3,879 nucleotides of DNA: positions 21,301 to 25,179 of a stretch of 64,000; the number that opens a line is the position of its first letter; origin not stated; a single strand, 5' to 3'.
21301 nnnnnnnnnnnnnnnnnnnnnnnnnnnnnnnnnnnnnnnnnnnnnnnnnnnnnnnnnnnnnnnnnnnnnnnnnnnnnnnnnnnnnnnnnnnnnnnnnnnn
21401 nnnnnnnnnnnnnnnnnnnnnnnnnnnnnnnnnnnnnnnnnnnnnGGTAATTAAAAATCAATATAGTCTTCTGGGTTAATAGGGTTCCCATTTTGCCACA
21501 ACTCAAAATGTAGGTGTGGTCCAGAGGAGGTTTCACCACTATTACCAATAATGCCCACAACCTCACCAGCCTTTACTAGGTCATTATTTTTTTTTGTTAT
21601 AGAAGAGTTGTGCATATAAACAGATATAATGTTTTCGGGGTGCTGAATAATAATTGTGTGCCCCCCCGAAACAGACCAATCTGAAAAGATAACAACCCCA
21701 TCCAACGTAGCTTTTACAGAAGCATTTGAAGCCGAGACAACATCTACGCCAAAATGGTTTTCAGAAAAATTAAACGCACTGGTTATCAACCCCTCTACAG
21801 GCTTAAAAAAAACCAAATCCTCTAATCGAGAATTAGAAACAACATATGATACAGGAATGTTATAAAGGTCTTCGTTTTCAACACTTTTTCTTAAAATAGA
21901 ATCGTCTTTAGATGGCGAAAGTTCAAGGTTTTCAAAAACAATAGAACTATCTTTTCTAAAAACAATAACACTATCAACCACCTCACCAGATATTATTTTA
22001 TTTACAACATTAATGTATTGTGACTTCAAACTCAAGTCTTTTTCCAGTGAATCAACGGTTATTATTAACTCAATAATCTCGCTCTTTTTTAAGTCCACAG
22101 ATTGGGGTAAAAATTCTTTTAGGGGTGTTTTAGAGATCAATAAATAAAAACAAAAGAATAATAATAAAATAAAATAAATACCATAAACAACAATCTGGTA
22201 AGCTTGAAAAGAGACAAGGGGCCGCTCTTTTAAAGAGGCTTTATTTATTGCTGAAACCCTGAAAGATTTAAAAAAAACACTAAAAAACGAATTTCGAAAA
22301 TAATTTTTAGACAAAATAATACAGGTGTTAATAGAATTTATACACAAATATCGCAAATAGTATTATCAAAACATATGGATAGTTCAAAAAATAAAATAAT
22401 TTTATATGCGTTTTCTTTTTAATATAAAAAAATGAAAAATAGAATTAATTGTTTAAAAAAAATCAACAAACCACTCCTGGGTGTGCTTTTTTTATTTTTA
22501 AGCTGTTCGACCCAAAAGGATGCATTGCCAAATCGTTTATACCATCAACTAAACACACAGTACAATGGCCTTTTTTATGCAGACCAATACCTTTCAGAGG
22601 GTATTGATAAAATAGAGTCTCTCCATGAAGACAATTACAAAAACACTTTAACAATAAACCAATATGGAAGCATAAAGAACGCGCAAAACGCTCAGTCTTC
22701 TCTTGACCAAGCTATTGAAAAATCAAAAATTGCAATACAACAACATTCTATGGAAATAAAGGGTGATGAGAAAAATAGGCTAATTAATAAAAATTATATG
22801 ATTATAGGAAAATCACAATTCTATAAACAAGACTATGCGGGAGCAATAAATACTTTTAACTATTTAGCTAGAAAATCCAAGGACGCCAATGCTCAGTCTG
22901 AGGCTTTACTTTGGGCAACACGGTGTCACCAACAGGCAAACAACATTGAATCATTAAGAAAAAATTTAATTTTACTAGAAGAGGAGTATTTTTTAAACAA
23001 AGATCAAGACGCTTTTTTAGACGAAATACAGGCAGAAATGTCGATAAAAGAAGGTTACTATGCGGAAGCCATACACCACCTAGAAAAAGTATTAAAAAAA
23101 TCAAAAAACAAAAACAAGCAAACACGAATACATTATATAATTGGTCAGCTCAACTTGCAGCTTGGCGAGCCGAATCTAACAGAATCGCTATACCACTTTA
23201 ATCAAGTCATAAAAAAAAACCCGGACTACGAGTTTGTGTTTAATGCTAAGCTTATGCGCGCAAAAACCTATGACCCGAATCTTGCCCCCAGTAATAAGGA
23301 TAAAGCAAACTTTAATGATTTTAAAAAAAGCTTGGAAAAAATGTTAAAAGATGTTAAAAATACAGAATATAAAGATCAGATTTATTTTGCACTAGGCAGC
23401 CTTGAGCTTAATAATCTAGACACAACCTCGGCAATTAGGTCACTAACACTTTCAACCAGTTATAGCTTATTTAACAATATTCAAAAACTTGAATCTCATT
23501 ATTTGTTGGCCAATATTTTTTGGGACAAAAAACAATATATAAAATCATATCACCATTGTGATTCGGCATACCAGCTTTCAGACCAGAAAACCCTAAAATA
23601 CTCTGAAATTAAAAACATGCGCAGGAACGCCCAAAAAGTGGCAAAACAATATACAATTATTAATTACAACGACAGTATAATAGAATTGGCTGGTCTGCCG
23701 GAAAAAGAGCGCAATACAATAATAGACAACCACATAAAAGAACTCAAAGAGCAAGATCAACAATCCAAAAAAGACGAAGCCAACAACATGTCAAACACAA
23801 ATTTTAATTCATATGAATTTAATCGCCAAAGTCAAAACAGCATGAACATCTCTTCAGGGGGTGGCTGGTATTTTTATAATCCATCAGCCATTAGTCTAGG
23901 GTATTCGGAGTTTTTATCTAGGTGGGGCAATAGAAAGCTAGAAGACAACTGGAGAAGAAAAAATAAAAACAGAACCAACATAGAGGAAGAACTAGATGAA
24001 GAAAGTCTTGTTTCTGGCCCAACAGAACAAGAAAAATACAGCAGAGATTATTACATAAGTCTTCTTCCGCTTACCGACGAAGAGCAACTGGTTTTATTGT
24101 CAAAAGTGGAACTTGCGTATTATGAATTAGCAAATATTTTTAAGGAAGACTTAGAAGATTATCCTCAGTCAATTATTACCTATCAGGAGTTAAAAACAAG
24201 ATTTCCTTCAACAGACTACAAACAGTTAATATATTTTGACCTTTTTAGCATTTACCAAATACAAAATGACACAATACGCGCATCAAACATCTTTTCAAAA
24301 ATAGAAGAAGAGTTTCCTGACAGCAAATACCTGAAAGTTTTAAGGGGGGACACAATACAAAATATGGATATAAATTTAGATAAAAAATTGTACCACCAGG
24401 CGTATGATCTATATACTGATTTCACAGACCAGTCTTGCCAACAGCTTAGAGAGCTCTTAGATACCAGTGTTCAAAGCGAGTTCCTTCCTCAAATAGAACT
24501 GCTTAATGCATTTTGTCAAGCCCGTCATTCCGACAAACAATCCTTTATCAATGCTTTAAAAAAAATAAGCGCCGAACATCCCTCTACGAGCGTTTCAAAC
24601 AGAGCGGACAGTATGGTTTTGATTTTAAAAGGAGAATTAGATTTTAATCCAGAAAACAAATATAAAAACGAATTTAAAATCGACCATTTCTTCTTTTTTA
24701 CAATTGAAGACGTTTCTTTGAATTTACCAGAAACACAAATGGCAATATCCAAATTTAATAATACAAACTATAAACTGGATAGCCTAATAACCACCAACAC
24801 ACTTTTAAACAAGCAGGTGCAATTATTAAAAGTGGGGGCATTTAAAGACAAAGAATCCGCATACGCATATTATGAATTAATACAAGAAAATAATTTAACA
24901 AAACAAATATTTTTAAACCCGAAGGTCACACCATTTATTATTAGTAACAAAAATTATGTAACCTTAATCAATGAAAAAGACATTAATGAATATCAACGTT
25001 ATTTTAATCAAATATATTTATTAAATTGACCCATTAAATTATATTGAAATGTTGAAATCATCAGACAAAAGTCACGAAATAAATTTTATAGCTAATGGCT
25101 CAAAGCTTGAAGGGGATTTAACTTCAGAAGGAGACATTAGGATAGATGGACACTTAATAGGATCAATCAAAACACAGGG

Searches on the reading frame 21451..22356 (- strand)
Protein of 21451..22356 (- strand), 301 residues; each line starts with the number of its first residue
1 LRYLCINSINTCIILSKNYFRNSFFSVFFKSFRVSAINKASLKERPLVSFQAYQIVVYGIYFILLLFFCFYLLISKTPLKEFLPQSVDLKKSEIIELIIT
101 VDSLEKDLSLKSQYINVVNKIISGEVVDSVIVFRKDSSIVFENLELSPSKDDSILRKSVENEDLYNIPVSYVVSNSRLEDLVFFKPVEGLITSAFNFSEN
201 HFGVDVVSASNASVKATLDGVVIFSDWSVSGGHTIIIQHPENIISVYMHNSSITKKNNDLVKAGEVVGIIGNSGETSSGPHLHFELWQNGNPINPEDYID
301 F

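Call 38: search_protein_families(library=ncbifam, proteins=[window:21451-22356:-], max_evalue=0.00001)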
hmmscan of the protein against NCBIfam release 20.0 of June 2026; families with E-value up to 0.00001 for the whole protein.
window:21451-22356:- (301 aa): 12 families
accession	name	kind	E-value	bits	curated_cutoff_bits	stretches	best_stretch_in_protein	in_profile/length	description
NF052530.1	Heli_ShapePgp3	exception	2.4e-22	79.3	300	1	139-300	100-265/270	peptidoglycan metallopeptidase Pgp3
NF008652.0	PRK11649.1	equivalog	1.2e-17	63.7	341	1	200-295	312-406/439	murein DD-endopeptidase MepM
NF041208.1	celldiv_DipM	equivalog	6.2e-16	58.6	740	1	186-300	301-418/419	cell division endopeptidase DipM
NF052529.1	PG_M23_Pgp6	exception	1.7e-14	53.3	600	1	200-300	334-433/452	peptidoglycan metallopeptidase Pgp6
NF008123.1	PRK10871.1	equivalog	1.2e-13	51.2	311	1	185-299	248-362/365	murein hydrolase activator NlpD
NF053825.1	PdgNdpepShyA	equivalog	2.8e-13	49.4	700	1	200-295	295-389/425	peptidoglycan DD-endopeptidase ShyA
NF008644.1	PRK11637.1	equivalog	7.3e-13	48.3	270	1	203-298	288-382/385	murein hydrolase activator EnvC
NF053738.1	S2SprSpoIIQBc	equivalog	1.3e-12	47.8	250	1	198-300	120-224/232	stage II sporulation protein SpoIIQ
NF052336.1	PdgHdaseHSB100310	equivalog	1.4e-12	47.6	500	1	182-293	34-148/316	peptidoglycan hydrolase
NF053824.1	PdgNdpepShyC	equivalog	5.9e-12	45.2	700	1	200-295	295-389/429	peptidoglycan DD-endopeptidase ShyC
NF040883.1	amid_act_ActS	equivalog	2.3e-11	43.5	375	1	182-299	116-233/242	amidase activator ActS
NF050804.1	CellDivDipMCaul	equivalog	1e-08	34.5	900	1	183-286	507-613/634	cell division endopeptidase DipM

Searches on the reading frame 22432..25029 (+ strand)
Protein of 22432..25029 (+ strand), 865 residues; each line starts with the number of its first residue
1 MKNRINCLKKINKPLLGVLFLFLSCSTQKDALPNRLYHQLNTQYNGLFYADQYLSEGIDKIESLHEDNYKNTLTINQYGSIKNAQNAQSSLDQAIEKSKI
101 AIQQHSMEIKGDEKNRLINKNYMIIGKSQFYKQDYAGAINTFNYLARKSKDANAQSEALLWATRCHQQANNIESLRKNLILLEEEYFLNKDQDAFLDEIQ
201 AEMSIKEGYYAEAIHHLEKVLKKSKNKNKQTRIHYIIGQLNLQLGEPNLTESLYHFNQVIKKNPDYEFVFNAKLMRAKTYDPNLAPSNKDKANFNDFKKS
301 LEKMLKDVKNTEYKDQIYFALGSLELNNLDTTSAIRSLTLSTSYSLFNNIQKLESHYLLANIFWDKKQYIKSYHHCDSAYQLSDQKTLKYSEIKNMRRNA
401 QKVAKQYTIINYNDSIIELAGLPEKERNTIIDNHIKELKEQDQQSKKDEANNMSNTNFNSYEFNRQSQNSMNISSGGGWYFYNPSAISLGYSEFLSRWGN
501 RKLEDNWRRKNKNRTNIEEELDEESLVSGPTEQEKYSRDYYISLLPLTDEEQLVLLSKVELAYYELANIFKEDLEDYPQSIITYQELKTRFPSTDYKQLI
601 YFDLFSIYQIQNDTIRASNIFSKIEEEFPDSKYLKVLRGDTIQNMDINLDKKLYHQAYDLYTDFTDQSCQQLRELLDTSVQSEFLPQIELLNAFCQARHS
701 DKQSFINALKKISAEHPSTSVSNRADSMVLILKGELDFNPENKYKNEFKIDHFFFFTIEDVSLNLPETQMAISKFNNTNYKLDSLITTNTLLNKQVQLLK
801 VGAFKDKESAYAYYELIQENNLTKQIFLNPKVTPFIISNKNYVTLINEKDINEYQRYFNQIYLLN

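Call 38: search_protein_families(library=ncbifam, proteins=[window:22432-25029:+], max_evalue=0.00001)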
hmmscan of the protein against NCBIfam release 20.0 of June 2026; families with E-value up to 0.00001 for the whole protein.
window:22432-25029:+ (865 aa): 2 families
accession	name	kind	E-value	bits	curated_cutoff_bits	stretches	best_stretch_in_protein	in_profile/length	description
NF052312.1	T9SS_PorW_SprE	equivalog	2.4e-168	562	250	1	19-728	2-716/716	type IX secretion system periplasmic lipoprotein PorW/SprE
TIGR02795.1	tol_pal_ybgF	equivalog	7.4e-10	39.5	90.1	0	201-272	9-78/119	tol-pal system protein YbgF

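Call 47: find_homologous_proteins(query=window:22432-25029:+, max_evalue=1e-50)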
Query window:22432-25029:+ (865 aa): 461 proteins with E <= 1e-50 among 8000 candidates; the best 120 are listed.
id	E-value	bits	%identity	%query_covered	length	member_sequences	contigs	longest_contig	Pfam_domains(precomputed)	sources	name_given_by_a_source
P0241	0.0e+0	1902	100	100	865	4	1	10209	PF07719.24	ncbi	-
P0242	0.0e+0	1716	89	100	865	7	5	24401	-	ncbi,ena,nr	ncbi:MAG: hypothetical protein CMP74_02175 [Flavobacteriales bacterium]|nr:hypothetical protein [Fla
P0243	0.0e+0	1202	65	98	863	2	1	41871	PF14559.13,PF13174.13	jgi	-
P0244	0.0e+0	1199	63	100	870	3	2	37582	PF25570.2,PF13174.13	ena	-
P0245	0.0e+0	1165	63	98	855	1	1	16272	PF13181.13,PF07719.24,PF13174.13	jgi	-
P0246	0.0e+0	1149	63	98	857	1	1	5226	PF07719.24,PF13174.13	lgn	-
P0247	0.0e+0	1136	61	100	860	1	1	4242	PF13174.13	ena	-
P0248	0.0e+0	1097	59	98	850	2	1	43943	PF13174.13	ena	-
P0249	0.0e+0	1077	59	99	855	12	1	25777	PF00515.35,PF13424.13,PF13428.13,PF07719.24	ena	-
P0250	0.0e+0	1069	58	98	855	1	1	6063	-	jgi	-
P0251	0.0e+0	1047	58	98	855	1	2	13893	PF25570.2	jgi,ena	-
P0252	0.0e+0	1045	58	100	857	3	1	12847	PF14559.13,PF13174.13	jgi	jgi:tetratricopeptide (TPR) repeat protein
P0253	0.0e+0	1041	56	100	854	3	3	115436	PF13424.13,PF07719.24,PF13174.13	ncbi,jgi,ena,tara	tara:strand:+ start:12113 stop:14677 length:2565 start_codon:yes stop_codon:yes gene_type:complete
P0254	0.0e+0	1040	56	98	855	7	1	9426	PF13424.13,PF07719.24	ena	-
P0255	0.0e+0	1037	55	98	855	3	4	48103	PF09976.16,PF25570.2,PF07719.24,PF13174.13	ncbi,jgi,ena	-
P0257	0.0e+0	1032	56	100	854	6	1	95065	PF13424.13,PF07719.24,PF13174.13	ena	-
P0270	3.7e-275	934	53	98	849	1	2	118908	PF07719.24,PF13174.13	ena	-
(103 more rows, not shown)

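Call 48: find_encoding_contigs(protein=P0270, flank=10000, max_places=1)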
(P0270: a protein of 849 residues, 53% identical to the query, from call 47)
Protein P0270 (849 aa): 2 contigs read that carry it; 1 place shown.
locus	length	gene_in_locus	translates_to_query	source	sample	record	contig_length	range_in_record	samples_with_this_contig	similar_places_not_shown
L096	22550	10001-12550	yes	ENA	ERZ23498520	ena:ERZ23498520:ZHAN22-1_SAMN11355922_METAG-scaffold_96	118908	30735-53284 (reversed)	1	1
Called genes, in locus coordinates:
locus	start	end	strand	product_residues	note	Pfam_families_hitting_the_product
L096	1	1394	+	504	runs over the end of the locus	PF01336:tRNA_anti-codon, PF00152:tRNA-synt_2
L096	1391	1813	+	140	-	PF02502:LacAB_rpiB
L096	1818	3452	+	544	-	PF04389:Peptidase_M28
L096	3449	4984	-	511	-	PF00171:Aldedh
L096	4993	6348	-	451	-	PF02163:Peptidase_M50, PF17820:PDZ_6 (faint)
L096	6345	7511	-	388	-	PF02670:DXP_reductoisom, PF08436:DXP_redisom_C, PF13288:DXPR_C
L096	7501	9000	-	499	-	PF03321:GH3, PF23571:GH3_M, PF23572:GH3_C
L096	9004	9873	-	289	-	PF01551:Peptidase_M23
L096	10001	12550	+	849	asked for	PF13174:TPR_6 (faint), PF07719:TPR_2 (faint)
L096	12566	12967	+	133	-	PF04519:Bactofilin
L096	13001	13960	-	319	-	-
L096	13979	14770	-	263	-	PF01223:Endonuclease_NS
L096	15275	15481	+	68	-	PF09527:ATPase_gene1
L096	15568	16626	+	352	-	PF28541:DUF8433, PF00119:ATP-synt_A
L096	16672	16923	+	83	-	PF00137:ATP-synt_C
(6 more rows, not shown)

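Call 49: find_encoding_contigs(protein=P0257, flank=10000, max_places=1)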
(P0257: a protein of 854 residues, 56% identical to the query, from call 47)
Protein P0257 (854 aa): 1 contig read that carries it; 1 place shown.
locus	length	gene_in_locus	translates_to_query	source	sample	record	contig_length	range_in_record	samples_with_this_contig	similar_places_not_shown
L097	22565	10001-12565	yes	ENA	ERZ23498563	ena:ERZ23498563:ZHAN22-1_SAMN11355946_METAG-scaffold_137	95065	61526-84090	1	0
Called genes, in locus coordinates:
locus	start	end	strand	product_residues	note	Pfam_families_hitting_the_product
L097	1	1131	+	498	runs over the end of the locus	PF01336:tRNA_anti-codon, PF00152:tRNA-synt_2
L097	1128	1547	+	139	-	PF02502:LacAB_rpiB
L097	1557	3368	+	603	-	PF04389:Peptidase_M28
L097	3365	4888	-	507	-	PF00171:Aldedh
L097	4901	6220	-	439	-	PF02163:Peptidase_M50, PF13180:PDZ_2 (faint), PF17820:PDZ_6 (weak)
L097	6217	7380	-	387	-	PF02670:DXP_reductoisom, PF08436:DXP_redisom_C, PF13288:DXPR_C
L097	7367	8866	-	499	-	PF03321:GH3, PF23571:GH3_M, PF23572:GH3_C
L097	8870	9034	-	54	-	PF01551:Peptidase_M23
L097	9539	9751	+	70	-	-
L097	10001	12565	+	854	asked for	PF13174:TPR_6 (faint), PF07719:TPR_2 (faint), PF13424:TPR_12 (faint)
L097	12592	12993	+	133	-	PF04519:Bactofilin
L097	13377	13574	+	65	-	PF09527:ATPase_gene1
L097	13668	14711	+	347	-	PF28541:DUF8433, PF00119:ATP-synt_A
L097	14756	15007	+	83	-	PF00137:ATP-synt_C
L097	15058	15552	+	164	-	-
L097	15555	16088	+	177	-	PF00213:OSCP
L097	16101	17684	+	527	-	PF02874:ATP-synt_ab_N, PF00006:ATP-synt_ab, PF00306:ATP-synt_ab_C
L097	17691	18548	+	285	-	PF00231:ATP-synt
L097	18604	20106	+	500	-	PF00512:HisKA, PF02518:HATPase_c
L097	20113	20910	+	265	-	PF00378:ECH_1, PF16113:ECH_2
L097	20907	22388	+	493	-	PF01943:Polysacc_synt (weak)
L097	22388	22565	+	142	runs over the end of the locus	PF00692:dUTPase, PF22769:DCD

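Call 55: find_encoding_contigs(protein=P0253, flank=10000, max_places=2)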
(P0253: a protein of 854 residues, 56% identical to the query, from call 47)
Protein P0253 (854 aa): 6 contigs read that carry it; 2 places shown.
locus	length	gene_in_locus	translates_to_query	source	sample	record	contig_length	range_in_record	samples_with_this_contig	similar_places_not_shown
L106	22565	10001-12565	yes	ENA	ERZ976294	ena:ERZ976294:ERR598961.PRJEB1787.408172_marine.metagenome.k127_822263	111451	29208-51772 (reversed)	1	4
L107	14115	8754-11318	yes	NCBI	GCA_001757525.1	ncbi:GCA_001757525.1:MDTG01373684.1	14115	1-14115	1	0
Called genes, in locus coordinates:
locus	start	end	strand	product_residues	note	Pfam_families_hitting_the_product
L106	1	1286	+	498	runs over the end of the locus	PF01336:tRNA_anti-codon, PF00152:tRNA-synt_2, PF01409:tRNA-synt_2d (faint)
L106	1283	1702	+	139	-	PF02502:LacAB_rpiB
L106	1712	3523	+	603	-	PF04389:Peptidase_M28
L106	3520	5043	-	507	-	PF00171:Aldedh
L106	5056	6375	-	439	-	PF02163:Peptidase_M50, PF13180:PDZ_2 (faint), PF17820:PDZ_6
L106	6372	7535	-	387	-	PF02670:DXP_reductoisom, PF08436:DXP_redisom_C, PF13288:DXPR_C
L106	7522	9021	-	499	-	PF03321:GH3, PF23571:GH3_M, PF23572:GH3_C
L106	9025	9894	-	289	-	PF01551:Peptidase_M23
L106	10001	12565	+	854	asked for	PF13174:TPR_6 (faint), PF07719:TPR_2 (faint), PF13424:TPR_12 (faint)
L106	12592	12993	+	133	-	PF04519:Bactofilin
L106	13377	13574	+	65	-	PF09527:ATPase_gene1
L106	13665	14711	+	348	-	PF28541:DUF8433, PF00119:ATP-synt_A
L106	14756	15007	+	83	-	PF00137:ATP-synt_C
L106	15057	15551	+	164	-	PF00430:ATP-synt_B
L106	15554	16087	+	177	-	PF00213:OSCP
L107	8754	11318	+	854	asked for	PF13174:TPR_6 (faint), PF07719:TPR_2 (faint), PF13424:TPR_12 (faint)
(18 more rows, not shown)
